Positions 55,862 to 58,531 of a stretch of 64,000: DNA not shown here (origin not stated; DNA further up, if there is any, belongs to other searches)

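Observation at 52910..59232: Candidate novel glycyl-radical-enzyme operon: heparinase-like + URO-D-like + eliminase-class GRE + three-cluster activase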

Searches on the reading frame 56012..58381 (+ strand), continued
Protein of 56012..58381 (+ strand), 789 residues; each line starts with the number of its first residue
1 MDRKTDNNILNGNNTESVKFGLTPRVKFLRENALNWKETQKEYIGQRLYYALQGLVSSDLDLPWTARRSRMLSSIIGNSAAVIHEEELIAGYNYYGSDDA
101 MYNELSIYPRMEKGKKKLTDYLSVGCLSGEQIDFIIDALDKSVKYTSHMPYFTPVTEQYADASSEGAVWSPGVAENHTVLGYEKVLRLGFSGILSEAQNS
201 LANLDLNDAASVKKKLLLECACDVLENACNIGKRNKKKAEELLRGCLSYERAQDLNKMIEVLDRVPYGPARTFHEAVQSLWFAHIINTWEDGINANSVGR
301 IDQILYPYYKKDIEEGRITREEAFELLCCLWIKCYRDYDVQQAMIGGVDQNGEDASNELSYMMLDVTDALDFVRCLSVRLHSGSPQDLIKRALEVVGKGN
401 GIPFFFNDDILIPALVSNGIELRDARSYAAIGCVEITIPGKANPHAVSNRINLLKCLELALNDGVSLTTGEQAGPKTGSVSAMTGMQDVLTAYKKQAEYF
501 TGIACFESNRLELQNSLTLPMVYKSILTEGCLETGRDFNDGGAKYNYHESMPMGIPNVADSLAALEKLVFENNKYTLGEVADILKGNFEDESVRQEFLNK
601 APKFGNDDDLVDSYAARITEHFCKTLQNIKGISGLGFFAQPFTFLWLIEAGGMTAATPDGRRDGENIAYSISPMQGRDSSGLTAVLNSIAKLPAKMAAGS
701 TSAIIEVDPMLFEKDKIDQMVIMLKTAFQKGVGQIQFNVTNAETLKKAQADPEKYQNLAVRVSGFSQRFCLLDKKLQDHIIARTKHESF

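Call 17: find_related_loci(query=A1, collection=genome_contigs, flank=10000)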
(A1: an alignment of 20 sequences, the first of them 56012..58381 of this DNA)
Query A1 (789 aa) in genome_contigs; peptide patterns used: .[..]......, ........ (x = any residue, [..] = any of these).
318 stretches matched a pattern; 283 encode a relative of the query (tblastn E <= 1e-3); the best 80 are kept; 80 distinct loci.
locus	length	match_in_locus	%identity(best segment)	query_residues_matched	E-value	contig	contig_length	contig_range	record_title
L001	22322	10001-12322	83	16-789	0e+0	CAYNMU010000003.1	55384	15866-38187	MAG TPA_asm: uncultured Eubacteriales bacterium isolate SRP284006_co1_363 genome assembly, contig: NODE_734_length_55384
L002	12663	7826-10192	75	1-789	0e+0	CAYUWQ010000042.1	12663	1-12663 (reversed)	MAG TPA_asm: uncultured Eubacteriales bacterium isolate SRP294416_co1_216 genome assembly, contig: NODE_10720_length_126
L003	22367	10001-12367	74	1-789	0e+0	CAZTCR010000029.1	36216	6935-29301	MAG TPA_asm: uncultured Eubacteriales bacterium isolate SRP192927_co6_794 genome assembly, contig: NODE_1969_length_3621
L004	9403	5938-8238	76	22-789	0e+0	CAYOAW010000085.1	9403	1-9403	MAG TPA_asm: uncultured Eubacteriales bacterium isolate SRP089250_co1_16 genome assembly, contig: NODE_13380_length_9403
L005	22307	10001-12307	64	20-788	0e+0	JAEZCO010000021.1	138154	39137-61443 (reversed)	MAG: Bacillota bacterium isolate OH_CBrB_255 k127_885410, whole genome shotgun sequence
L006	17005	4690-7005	57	22-789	0e+0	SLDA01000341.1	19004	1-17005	MAG: Thermoflexales bacterium isolate CSSed162cmB_528 CSSed16-2cmB-6765, whole genome shotgun sequence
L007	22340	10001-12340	52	22-788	0e+0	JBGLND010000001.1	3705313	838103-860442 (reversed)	MAG: Promethearchaeota archaeon isolate PPR_0005 scaffold_51858, whole genome shotgun sequence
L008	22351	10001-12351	63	7-789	0e+0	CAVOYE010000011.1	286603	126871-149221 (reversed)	MAG: uncultured Chloroflexia bacterium isolate MFD09964.bin.2.39 genome assembly, contig: contig_42604, whole genome sho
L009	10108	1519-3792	61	29-786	0e+0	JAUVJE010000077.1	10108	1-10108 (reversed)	MAG: Clostridia bacterium isolate CSMAG_446 CSMAG_446_k127_4455730_length_10108_cov_29.6372, whole genome shotgun sequen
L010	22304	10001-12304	58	22-789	0e+0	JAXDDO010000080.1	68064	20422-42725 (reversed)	MAG: Anaerolineae bacterium isolate POMEDNA-B73 Raw2_k127_972414, whole genome shotgun sequence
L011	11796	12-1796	58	204-787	0e+0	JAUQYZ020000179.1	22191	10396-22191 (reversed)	MAG: Candidatus Sigynarchaeum springense isolate SQRJ_234 k255_497519, whole genome shotgun sequence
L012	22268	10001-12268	50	20-788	0e+0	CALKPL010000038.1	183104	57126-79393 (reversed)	MAG TPA_asm: uncultured Clostridia bacterium isolate ERR912096_bin.105_CONCOCT_v1.1_MAG genome assembly, contig: ERZ8273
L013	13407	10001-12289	48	17-786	0e+0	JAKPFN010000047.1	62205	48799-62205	MAG: Armatimonadota bacterium isolate JPMR_metabat.12_sub k141_214503, whole genome shotgun sequence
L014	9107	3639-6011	47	11-789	0e+0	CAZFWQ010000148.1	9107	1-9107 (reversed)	MAG TPA_asm: uncultured Oscillospiraceae bacterium isolate SRP272421_co1_11 genome assembly, contig: NODE_26469_length_9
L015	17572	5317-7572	49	22-786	0e+0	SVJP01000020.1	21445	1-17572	MAG: Oscillospiraceae bacterium isolate SIG438 NODE_46317_length_21445_cov_1.397645, whole genome shotgun sequence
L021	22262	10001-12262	47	20-788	0e+0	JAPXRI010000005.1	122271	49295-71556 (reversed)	MAG: Bacillota bacterium isolate binned_ad_9.118 NODE_108_length_122271_cov_3.589918, whole genome shotgun sequence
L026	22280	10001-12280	47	16-786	0e+0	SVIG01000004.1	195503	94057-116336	MAG: Clostridiales bacterium isolate SIG403 NODE_1113_length_195503_cov_10.354941, whole genome shotgun sequence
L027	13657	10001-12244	47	17-787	0e+0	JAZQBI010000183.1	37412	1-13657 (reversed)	MAG: Clostridia bacterium isolate T1900044641_TS20190107.MAGScoT_cleanbin_000023 SGB_1256_k141_1584649, whole genome sho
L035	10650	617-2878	46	20-786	0e+0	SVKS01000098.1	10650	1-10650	MAG: Oscillospiraceae bacterium isolate SIG467 NODE_30586_length_10650_cov_1.140739, whole genome shotgun sequence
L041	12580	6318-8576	46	20-786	0e+0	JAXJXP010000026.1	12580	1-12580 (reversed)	MAG: Clostridia bacterium isolate DOME_MAG_7129 7129_C0426_k141_283838, whole genome shotgun sequence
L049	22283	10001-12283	47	20-786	0e+0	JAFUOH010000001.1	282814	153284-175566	MAG: Clostridia bacterium isolate RGIG4676 Roe_deer_Rectum-5__c85, whole genome shotgun sequence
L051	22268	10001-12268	47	20-787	0e+0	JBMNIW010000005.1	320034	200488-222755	MAG: Clostridia bacterium isolate SBF912LR0HQ0060 contig_39419, whole genome shotgun sequence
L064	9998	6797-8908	48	72-787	0e+0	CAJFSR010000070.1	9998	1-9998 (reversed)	Candidatus Neochristensenella gallicola isolate Chicken_24_mag_190 genome assembly, contig: MAGpy_11413_24_idba_bin_190_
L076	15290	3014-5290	45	20-786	0e+0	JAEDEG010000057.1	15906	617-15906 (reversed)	MAG: Clostridia bacterium isolate MAG052 NODE_3779_length_15906_cov_10.937417, whole genome shotgun sequence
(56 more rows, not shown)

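Call 21: search_protein_families(library=pfam, proteins=[L001:7061-8185:+, L001:8283-9797:+, L002:728-2911:+, L002:3512-6631:+, L004:4002-5660:+, L004:2934-3977:+, L005:7596-9995:+, L009:341-1417:+, L006:7047-8135:+, L006:8181-9263:+], max_evalue=0.01)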
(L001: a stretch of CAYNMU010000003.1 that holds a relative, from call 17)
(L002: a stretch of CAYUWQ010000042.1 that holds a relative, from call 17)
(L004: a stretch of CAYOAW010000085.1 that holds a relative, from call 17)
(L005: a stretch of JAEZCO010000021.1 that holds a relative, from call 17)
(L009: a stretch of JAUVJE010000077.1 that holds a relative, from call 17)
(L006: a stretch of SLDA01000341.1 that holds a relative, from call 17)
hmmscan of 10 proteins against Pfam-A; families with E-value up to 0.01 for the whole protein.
L001:7061-8185:+ (374 aa): 2 families
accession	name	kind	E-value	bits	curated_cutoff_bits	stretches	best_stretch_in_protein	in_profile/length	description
PF01208.23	URO-D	-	5.8e-11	42.4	23.9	1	158-350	142-333/346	Uroporphyrinogen decarboxylase (URO-D)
PF24155.1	DUF7406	-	0.002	18.5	28.4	1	73-104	5-35/52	Domain of unknown function (DUF7406)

L001:8283-9797:+ (504 aa): 2 families
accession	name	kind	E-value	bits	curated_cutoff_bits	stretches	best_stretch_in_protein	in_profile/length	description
PF13347.12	MFS_2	-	4.8e-54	184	27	1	17-473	2-421/427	MFS/sugar transport protein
PF07690.21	MFS_1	-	5.1e-09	35.9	33.4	1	86-365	62-321/347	Major Facilitator Superfamily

L002:728-2911:+ (727 aa): 2 families
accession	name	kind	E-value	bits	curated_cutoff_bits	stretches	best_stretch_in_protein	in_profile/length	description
PF16126.11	DUF4838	-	2.9e-72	244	26.6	1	171-506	1-324/325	Domain of unknown function (DUF4838)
PF03648.19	Glyco_hydro_67N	-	5.2e-09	36.8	24.3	1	72-162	27-120/120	Glycosyl hydrolase family 67 N-terminus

L002:3512-6631:+ (1039 aa): 6 families
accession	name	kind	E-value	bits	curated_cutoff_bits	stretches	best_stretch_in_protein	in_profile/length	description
PF02836.23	Glyco_hydro_2_C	-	9.5e-90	301.2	21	1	332-637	1-301/302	Glycosyl hydrolases family 2, TIM barrel domain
PF02929.23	Bgal_small_N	-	5.9e-60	203.4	25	1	765-1035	4-248/248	Beta galactosidase small chain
PF02837.24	Glyco_hydro_2_N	-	4.2e-34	118.3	28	1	48-218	3-167/169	Glycosyl hydrolases family 2, sugar binding domain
PF16353.11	LacZ_4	-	2e-20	73.3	27.3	1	648-735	1-86/87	Beta-galactosidase, domain 4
PF00703.27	Glyco_hydro_2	-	1.9e-12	48.3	23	1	224-330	3-109/109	Glycosyl hydrolases family 2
PF22666.2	Glyco_hydro_2_N2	-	1.9e-07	31.7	27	1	124-190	50-117/167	Glycosyl hydrolase 2 galactose-binding domain-like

L004:4002-5660:+ (552 aa): 2 families
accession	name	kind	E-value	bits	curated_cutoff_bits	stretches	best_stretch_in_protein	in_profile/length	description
PF13347.12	MFS_2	-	1.4e-54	185.7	27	1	65-473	2-387/427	MFS/sugar transport protein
PF07690.21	MFS_1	-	1.8e-12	47.3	33.4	1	97-416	30-323/347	Major Facilitator Superfamily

L004:2934-3977:+ (347 aa): 1 family
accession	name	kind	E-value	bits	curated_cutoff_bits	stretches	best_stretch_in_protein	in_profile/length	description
PF02811.25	PHP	-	2.4e-05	25.2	26.4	1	29-65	1-40/164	PHP domain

L005:7596-9995:+ (799 aa): 5 families
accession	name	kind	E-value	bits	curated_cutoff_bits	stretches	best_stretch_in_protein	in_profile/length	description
PF17389.8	Bac_rhamnosid6H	-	1e-26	94.5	24.5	1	385-733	3-338/339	Bacterial alpha-L-rhamnosidase 6 hairpin glycosidase domain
PF17390.7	Bac_rhamnosid_C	-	2.4e-09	37.3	22.1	1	736-789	1-55/78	Bacterial alpha-L-rhamnosidase C-terminal domain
PF05592.18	Bac_rhamnosid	-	1.4e-05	25.4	22.2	1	286-361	8-86/102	Bacterial alpha-L-rhamnosidase concanavalin-like domain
PF22422.2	MGH1-like_GH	-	0.0012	19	27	1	547-655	162-269/356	Mannosylglycerate hydrolase MGH1-like glycoside hydrolase domain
PF02837.24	Glyco_hydro_2_N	-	0.0013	19.2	28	1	10-102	46-132/169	Glycosyl hydrolases family 2, sugar binding domain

L009:341-1417:+ (358 aa): 1 family
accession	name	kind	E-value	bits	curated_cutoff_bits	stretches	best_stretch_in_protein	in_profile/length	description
PF01208.23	URO-D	-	1.6e-12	47.6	23.9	1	157-347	147-337/346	Uroporphyrinogen decarboxylase (URO-D)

L006:7047-8135:+ (362 aa): 1 family
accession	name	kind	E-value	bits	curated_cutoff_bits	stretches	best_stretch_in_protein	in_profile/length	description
PF01208.23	URO-D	-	1.4e-09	37.9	23.9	1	178-358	164-345/346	Uroporphyrinogen decarboxylase (URO-D)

L006:8181-9263:+ (360 aa): 2 families
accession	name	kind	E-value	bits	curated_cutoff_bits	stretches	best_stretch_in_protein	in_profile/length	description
PF13378.12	MR_MLE_C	-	1.9e-41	142.6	29.4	1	151-350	8-218/219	Enolase C-terminal domain-like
PF02746.21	MR_MLE_N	-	6.6e-08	33.2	22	1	33-124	25-117/117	Mandelate racemase / muconate lactonizing enzyme, N-terminal domain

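Call 30: search_solved_structures(query=window:56012-58381:+, max_evalue=1e-95, show_alignments=2)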
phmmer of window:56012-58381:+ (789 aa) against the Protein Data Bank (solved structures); distinct sequences matched with E-value up to 1e-95: 4.
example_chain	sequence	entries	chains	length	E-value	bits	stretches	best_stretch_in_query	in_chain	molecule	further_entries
1r8w_A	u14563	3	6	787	1.2e-115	391.1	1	62-786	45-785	glycerol dehydratase | B12-independent glycerol dehydratase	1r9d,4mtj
2f3o_A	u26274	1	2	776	2.8e-101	343.6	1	176-784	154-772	pyruvate formate-lyase 2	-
9f3w_A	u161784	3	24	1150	3.4e-101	343.3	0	178-789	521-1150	Choline trimethylamine-lyase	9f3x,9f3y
5i2a_A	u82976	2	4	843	7.5e-101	342.1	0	64-588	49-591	Diol-dehydratase | Diol dehydratase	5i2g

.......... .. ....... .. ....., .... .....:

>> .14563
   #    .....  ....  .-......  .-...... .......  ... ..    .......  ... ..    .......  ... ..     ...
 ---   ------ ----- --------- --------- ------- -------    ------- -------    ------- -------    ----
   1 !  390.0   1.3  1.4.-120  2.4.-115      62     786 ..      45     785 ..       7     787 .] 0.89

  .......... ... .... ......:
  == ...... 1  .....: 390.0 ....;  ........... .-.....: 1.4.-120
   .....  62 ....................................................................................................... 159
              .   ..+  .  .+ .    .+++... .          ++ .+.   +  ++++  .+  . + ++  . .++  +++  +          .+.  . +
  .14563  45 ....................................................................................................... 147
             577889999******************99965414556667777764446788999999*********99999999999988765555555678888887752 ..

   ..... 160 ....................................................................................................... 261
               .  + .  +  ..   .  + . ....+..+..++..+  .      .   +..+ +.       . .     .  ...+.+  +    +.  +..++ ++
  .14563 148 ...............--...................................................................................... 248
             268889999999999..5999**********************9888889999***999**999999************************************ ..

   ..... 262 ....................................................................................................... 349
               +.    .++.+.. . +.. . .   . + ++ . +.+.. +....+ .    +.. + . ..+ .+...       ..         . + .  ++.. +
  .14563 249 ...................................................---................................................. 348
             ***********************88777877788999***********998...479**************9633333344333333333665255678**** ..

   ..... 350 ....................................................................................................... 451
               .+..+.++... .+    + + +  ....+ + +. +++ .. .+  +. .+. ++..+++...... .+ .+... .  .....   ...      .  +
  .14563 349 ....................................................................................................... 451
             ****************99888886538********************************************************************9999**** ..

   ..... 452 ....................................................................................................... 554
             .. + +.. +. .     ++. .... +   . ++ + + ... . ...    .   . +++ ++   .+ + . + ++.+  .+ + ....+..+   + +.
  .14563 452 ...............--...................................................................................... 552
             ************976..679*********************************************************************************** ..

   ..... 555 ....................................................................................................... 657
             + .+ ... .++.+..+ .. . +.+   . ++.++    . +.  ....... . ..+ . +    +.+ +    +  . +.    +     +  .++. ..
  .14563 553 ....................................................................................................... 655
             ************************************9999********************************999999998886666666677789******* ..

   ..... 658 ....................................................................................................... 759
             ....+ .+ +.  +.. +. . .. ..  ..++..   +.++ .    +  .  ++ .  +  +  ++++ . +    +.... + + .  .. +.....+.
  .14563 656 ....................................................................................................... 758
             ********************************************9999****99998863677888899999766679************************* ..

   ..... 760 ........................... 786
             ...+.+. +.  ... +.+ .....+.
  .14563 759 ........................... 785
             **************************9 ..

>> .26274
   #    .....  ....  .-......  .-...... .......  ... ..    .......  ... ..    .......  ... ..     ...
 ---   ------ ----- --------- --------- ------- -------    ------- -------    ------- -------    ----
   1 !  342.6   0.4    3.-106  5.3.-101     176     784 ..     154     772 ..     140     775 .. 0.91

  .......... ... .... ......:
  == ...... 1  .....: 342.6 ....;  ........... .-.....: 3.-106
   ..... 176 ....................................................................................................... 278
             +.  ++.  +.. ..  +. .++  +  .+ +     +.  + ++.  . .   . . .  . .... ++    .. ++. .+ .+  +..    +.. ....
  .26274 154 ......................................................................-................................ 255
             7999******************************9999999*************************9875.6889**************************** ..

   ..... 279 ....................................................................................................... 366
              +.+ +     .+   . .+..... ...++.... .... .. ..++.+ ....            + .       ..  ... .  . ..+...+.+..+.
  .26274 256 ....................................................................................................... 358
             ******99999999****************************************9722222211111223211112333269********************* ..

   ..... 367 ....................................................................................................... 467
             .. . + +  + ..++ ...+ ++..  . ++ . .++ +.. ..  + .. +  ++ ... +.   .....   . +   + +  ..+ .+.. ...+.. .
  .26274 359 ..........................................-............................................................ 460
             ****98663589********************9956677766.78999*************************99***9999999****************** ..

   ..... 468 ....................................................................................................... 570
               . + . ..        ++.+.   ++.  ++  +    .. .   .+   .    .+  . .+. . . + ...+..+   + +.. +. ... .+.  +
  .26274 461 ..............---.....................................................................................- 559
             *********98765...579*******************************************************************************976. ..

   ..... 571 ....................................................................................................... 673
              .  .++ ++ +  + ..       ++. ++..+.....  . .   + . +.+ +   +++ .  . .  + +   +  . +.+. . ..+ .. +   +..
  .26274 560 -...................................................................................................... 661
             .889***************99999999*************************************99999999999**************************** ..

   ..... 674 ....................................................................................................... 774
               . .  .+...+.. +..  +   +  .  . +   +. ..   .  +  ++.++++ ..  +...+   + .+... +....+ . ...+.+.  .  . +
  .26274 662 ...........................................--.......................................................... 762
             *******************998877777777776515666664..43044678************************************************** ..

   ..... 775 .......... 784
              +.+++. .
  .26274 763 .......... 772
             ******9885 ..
